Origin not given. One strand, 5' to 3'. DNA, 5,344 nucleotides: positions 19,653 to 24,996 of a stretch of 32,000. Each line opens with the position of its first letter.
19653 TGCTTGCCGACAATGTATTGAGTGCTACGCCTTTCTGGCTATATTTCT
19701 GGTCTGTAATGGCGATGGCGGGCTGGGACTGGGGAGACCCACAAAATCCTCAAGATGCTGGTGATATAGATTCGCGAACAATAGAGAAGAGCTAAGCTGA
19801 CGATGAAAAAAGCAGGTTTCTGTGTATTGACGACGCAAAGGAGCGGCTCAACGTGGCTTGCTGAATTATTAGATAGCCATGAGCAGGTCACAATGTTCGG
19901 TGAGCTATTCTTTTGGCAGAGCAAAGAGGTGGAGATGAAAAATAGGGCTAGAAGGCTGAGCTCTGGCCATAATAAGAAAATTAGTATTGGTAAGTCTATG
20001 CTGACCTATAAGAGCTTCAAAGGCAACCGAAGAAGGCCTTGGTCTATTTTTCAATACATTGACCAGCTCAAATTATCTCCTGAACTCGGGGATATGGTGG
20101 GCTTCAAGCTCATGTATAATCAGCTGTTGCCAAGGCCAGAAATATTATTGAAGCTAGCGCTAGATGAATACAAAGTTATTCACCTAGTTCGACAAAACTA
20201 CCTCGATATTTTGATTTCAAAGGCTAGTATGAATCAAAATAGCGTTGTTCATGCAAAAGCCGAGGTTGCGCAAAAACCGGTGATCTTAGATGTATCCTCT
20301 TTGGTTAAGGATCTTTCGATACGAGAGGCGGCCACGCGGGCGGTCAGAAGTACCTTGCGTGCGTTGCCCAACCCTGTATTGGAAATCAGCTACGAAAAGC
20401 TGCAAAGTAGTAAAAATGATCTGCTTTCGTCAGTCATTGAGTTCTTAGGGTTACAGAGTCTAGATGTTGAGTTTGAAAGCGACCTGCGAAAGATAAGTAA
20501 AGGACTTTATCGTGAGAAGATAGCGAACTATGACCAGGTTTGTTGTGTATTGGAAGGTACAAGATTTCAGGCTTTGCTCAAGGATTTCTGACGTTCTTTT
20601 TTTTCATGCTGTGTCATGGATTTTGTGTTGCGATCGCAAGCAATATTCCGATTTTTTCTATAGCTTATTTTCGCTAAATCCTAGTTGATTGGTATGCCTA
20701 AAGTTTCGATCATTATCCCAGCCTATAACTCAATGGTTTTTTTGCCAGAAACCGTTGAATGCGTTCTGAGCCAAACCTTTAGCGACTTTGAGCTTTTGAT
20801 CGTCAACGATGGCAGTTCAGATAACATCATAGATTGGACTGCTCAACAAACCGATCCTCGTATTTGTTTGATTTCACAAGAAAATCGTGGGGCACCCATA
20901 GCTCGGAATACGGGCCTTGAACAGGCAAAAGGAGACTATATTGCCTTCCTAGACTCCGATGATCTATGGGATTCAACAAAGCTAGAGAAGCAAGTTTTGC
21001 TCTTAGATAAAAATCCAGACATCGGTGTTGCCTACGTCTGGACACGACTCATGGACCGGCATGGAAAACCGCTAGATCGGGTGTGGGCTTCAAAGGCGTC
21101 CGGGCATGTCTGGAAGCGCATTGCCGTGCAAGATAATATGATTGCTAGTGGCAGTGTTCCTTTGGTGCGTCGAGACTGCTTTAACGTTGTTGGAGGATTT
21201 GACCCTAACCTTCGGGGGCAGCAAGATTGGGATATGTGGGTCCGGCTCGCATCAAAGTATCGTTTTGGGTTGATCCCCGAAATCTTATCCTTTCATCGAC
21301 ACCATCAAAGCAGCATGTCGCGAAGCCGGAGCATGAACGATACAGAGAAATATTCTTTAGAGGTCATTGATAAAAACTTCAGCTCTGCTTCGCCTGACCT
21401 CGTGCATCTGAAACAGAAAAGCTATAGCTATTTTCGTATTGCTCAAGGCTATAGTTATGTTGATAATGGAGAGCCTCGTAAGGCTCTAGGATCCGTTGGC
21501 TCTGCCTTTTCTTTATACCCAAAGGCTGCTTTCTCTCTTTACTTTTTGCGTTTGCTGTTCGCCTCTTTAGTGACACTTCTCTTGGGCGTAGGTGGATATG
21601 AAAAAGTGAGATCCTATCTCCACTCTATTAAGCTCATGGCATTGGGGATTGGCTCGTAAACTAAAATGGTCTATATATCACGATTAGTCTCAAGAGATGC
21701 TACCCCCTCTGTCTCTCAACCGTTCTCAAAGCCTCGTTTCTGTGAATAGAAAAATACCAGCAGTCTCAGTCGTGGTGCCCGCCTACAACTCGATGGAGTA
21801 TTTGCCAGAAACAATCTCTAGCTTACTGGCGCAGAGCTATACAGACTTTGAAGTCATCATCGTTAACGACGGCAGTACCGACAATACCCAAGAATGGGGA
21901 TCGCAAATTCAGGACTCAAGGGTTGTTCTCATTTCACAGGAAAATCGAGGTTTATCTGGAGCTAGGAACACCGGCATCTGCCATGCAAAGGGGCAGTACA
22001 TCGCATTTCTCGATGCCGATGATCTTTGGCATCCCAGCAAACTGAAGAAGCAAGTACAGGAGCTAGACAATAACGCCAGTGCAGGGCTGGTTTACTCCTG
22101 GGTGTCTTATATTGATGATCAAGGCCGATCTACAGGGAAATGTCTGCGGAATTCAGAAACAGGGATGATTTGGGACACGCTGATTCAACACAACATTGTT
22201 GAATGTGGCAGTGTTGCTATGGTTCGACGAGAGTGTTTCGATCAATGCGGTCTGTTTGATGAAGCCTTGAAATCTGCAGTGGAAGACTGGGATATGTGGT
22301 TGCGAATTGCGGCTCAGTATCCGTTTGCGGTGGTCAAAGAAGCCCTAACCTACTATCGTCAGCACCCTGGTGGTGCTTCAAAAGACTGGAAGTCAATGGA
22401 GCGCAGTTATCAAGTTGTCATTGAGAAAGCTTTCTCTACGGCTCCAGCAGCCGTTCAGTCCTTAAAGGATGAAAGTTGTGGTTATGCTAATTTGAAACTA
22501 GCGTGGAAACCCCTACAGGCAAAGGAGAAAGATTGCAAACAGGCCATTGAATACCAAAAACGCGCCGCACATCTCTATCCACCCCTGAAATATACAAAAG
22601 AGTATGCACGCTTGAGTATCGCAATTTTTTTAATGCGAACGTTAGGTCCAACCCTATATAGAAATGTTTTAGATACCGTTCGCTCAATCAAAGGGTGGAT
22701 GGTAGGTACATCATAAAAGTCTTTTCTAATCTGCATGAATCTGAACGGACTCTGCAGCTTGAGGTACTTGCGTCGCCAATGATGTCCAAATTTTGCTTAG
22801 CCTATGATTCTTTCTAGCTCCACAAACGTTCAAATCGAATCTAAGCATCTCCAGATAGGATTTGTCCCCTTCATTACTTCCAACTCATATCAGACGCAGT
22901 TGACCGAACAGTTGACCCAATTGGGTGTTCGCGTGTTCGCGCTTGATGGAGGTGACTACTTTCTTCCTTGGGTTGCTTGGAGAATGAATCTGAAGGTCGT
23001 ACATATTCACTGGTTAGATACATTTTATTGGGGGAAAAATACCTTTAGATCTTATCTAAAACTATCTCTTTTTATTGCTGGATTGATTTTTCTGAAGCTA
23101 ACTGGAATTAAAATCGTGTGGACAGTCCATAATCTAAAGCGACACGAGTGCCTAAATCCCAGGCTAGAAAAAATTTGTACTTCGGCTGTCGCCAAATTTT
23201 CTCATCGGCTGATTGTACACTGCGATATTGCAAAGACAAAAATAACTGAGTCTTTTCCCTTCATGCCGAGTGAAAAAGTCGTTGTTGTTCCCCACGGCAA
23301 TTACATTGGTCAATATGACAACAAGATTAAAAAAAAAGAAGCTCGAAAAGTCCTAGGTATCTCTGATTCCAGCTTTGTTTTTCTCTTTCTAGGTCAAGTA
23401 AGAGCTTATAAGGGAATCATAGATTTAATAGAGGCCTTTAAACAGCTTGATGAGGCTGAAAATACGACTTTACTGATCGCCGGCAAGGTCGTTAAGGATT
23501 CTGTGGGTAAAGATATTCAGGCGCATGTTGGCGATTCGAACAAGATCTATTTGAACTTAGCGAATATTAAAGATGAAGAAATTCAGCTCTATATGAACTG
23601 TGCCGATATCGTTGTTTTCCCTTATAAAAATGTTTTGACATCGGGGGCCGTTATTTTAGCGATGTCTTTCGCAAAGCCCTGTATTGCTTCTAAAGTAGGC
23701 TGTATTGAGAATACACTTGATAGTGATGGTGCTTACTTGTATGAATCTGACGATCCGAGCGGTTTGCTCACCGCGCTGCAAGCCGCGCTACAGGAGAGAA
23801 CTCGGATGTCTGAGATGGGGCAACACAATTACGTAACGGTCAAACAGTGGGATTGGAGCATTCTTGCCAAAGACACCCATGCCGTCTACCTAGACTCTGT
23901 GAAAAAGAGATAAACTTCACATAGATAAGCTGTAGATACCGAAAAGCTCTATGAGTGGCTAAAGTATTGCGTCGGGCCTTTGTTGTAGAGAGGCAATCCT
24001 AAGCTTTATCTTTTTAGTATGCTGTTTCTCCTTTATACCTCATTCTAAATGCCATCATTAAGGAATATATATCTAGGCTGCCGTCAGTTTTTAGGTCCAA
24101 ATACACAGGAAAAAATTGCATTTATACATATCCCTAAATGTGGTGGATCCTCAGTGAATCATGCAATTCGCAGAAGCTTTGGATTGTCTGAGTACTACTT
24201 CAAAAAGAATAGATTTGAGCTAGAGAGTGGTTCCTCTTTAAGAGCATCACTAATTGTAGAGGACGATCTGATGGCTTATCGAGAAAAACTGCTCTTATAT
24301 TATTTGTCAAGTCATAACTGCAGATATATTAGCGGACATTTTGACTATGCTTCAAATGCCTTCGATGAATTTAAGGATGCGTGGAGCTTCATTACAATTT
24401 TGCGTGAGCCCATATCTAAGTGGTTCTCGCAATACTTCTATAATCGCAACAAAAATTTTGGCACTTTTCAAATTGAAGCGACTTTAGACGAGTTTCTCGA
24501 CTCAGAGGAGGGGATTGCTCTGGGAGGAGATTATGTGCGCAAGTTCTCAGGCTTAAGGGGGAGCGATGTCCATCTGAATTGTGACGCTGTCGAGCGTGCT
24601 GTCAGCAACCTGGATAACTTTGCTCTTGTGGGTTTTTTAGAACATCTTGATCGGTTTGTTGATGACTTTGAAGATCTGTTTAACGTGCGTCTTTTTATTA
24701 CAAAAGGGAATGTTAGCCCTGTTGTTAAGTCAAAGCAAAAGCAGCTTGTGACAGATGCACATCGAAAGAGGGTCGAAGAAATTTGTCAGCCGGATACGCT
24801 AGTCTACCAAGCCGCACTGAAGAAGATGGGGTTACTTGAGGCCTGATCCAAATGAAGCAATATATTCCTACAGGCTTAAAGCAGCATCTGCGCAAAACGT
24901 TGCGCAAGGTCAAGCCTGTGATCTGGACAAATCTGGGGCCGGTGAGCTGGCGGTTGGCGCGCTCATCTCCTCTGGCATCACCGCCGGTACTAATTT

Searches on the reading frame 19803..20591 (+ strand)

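Call 48: search_protein_families(library=pfam, proteins=[window:19803-20591:+], max_evalue=0.001)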
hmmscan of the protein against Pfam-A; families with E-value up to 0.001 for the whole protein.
window:19803-20591:+ (262 aa): 3 families
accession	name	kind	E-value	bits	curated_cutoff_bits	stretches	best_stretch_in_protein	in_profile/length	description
PF13469.12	Sulfotransfer_3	-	1e-11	46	27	1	8-51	4-47/216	Sulfotransferase family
PF00685.33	Sulfotransfer_1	-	6.9e-10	39.2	22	1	8-235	6-195/255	Sulfotransferase domain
PF09037.16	Sulphotransf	-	4.4e-06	26.8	22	1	6-243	2-241/244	Stf0 sulphotransferase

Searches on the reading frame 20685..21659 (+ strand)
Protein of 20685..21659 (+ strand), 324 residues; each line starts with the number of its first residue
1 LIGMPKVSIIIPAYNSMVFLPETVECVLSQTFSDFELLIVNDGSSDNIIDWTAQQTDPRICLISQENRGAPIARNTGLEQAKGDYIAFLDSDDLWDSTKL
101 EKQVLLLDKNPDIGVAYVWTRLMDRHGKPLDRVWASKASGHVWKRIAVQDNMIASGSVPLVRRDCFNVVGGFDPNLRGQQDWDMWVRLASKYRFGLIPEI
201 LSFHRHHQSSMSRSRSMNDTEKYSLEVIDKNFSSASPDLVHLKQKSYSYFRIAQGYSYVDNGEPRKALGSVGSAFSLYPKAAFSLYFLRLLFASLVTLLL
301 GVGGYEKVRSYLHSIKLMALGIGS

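Call 48: search_protein_families(library=pfam, proteins=[window:20685-21659:+], max_evalue=0.001)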
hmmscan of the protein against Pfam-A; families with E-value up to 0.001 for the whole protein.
window:20685-21659:+ (324 aa): 5 families
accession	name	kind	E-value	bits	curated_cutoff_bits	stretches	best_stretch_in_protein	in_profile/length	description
PF00535.33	Glycos_transf_2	-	6.2e-32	111.3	23.3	1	8-133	1-131/168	Glycosyl transferase family 2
PF10111.15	Glyco_tranf_2_2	-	2.9e-26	93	27.3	1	8-212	1-223/276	Glycosyltransferase like family 2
PF13641.12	Glyco_tranf_2_3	-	2.6e-13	51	27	1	5-190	1-196/230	Glycosyltransferase like family 2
PF13632.12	Glyco_trans_2_3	-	5.1e-06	26.9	27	1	85-212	1-130/198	Glycosyl transferase family group 2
PF13704.12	Glyco_tranf_2_4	-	0.0002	22.2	27.5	1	15-99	2-88/98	Glycosyl transferase family 2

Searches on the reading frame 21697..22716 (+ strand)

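Call 48: search_protein_families(library=pfam, proteins=[window:21697-22716:+], max_evalue=0.001)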
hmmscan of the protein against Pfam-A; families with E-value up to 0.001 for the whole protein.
window:21697-22716:+ (339 aa): 4 families
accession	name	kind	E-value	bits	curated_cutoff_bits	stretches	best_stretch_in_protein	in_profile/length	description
PF00535.33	Glycos_transf_2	-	7.7e-42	143.5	23.3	1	24-183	1-166/168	Glycosyl transferase family 2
PF10111.15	Glyco_tranf_2_2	-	1.1e-30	107.5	27.3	1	24-224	1-219/276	Glycosyltransferase like family 2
PF13641.12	Glyco_tranf_2_3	-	1e-21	78.4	27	1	21-217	1-208/230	Glycosyltransferase like family 2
PF13632.12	Glyco_trans_2_3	-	9.6e-07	29.2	27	1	101-242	1-144/198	Glycosyl transferase family group 2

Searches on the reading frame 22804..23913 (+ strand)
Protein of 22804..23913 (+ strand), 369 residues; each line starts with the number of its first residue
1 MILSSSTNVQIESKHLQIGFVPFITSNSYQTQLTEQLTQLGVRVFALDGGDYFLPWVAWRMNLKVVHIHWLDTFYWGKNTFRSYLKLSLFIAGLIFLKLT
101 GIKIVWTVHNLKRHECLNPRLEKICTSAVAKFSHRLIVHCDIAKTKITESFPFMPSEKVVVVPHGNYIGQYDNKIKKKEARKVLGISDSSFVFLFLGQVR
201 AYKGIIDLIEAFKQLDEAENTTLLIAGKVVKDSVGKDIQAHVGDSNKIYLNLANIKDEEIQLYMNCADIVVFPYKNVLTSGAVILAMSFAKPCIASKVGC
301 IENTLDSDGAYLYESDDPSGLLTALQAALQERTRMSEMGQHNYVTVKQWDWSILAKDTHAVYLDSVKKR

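Call 48: search_protein_families(library=pfam, proteins=[window:22804-23913:+], max_evalue=0.001)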
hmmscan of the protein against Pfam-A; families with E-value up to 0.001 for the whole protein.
window:22804-23913:+ (369 aa): 3 families
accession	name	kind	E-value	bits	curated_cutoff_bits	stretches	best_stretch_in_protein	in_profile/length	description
PF00534.26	Glycos_transf_1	-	6.4e-16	58.8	26.4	1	177-340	2-167/172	Glycosyl transferases group 1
PF13692.12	Glyco_trans_1_4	-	1.1e-15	58.6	27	1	191-330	2-141/142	Glycosyl transferases group 1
PF13439.12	Glyco_transf_4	-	2.4e-05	24.9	28.5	1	88-165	83-165/170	Glycosyltransferase Family 4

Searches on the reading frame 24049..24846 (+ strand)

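Call 48: search_protein_families(library=pfam, proteins=[window:24049-24846:+], max_evalue=0.001)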
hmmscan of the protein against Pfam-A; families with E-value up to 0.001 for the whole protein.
window:24049-24846:+ (265 aa): 0 families

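Call 64: search_protein_families(library=pfam, proteins=[window:24049-24846:+], max_evalue=0.01)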
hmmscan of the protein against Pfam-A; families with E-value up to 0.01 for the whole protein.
window:24049-24846:+ (265 aa): 1 family
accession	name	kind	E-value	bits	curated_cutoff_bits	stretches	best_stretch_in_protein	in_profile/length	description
PF03567.20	Sulfotransfer_2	-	0.0069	17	22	0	19-131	7-100/252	Sulfotransferase family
